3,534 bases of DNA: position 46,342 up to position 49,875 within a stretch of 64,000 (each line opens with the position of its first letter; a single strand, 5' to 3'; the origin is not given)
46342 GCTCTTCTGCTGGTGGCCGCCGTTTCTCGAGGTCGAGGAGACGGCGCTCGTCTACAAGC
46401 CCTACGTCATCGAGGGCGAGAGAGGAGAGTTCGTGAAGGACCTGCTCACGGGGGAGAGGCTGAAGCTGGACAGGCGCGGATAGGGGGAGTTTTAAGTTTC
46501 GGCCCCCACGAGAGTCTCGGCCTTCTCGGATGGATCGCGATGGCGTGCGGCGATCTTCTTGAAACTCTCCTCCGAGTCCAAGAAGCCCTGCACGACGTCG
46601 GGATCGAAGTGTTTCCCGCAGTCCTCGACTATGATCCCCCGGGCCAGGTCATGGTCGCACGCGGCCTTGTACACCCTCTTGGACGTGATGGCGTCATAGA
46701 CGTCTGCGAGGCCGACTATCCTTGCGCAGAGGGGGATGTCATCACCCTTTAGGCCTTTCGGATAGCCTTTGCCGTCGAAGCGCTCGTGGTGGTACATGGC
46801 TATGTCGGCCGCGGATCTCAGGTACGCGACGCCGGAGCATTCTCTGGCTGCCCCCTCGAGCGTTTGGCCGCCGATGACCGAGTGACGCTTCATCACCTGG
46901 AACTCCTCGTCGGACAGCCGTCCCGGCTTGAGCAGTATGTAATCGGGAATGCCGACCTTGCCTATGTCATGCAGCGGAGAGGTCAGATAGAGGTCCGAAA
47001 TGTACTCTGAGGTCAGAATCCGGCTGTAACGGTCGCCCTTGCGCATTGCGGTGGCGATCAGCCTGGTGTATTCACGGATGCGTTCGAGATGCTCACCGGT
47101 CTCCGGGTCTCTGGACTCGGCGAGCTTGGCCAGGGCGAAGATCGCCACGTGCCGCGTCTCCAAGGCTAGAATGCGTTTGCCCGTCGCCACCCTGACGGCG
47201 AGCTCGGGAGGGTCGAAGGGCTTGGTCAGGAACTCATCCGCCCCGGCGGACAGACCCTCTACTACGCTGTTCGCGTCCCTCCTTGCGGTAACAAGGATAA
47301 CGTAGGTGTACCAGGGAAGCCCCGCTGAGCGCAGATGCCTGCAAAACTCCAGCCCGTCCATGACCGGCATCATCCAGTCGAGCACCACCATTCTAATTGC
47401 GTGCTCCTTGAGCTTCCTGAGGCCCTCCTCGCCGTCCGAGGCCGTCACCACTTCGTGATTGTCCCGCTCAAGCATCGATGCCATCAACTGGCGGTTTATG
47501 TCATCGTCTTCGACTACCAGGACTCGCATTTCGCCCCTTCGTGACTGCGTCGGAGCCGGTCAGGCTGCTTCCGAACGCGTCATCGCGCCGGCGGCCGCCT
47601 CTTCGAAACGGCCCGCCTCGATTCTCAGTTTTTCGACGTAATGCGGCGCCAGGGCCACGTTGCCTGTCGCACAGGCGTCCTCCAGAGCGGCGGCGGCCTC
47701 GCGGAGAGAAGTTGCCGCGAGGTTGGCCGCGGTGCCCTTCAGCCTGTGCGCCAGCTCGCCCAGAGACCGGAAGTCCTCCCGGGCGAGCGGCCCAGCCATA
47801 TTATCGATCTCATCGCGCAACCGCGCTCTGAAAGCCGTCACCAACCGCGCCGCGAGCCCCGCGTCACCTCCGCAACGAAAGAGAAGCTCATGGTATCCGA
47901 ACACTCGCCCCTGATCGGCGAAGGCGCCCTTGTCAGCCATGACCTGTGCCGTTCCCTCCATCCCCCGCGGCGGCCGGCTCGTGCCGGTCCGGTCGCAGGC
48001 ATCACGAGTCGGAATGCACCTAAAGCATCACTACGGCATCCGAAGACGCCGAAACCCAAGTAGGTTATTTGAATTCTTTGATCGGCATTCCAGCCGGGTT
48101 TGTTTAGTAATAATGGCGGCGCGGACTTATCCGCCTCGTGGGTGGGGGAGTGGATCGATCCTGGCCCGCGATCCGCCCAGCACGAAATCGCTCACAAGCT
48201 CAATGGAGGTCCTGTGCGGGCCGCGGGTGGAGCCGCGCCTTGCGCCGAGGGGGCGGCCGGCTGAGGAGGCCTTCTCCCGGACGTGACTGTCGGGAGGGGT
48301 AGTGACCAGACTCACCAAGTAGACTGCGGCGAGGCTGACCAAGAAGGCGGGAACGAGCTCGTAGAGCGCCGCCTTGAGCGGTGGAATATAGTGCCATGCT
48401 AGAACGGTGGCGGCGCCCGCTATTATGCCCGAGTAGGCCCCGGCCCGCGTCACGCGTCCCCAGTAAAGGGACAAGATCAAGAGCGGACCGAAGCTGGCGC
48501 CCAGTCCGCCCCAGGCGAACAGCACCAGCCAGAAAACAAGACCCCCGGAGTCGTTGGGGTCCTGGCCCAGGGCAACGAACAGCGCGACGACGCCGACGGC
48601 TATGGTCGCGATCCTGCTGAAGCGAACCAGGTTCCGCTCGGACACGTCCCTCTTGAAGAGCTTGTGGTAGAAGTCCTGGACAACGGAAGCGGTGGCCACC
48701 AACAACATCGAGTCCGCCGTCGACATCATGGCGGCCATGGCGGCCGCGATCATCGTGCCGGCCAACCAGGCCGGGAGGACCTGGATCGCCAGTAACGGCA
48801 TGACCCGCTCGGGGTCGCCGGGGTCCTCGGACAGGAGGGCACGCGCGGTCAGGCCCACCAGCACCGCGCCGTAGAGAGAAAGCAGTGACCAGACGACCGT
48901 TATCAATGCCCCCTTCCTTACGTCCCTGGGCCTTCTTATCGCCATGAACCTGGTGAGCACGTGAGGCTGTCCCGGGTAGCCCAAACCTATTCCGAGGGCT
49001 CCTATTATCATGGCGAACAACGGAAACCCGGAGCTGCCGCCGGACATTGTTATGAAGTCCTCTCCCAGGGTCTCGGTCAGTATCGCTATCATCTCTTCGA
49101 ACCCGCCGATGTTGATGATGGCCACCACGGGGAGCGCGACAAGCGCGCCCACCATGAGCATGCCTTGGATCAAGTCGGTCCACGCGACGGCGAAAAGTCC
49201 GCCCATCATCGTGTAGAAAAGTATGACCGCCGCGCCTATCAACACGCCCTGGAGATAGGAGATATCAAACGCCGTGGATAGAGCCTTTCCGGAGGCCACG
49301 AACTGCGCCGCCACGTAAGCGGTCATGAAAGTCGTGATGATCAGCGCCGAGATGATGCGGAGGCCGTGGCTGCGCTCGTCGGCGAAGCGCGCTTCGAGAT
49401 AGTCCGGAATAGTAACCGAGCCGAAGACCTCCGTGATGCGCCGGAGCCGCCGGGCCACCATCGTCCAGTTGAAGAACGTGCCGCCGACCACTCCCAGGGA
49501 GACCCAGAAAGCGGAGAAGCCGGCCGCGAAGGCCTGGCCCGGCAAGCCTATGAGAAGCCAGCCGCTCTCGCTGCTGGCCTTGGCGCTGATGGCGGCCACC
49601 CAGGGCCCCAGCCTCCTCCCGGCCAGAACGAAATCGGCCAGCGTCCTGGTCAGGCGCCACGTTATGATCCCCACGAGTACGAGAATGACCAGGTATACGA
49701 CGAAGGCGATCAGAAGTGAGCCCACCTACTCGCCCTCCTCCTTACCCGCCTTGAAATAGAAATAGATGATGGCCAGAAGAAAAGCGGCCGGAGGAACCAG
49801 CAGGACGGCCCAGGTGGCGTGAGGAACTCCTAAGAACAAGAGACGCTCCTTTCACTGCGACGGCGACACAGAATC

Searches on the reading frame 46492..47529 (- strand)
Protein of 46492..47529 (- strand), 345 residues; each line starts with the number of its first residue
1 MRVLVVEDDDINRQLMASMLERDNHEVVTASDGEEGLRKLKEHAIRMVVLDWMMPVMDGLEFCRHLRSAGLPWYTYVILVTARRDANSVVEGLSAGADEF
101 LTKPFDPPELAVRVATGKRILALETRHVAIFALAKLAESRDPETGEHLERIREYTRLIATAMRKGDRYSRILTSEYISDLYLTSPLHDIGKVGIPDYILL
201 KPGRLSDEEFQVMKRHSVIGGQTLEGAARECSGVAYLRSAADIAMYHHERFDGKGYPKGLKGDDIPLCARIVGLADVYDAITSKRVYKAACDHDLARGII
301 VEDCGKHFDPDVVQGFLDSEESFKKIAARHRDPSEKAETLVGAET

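Call 43: search_protein_families(library=pfam, proteins=[window:46492-47529:-], max_evalue=0.01)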
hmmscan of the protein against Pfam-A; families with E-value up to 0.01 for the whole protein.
window:46492-47529:- (345 aa): 3 families
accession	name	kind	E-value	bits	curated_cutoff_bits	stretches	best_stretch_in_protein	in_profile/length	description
PF13487.12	HD_5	-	1.2e-30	106.9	27.2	1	133-312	3-170/170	HD domain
PF00072.30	Response_reg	-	6.5e-29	100.8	30.2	1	3-114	1-110/111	Response regulator receiver domain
PF01966.28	HD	-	2.5e-15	57.2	22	1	146-280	3-115/116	HD domain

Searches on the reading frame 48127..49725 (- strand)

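Call 42: search_protein_families(library=pfam, proteins=[window:48127-49725:-], max_evalue=0.00001)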
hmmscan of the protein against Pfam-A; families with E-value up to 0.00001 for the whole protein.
window:48127-49725:- (532 aa): 1 family
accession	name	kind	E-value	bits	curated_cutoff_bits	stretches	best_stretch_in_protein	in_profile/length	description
PF00474.23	SSF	-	6.4e-90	302.4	22.8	1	32-437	1-406/406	Sodium:solute symporter family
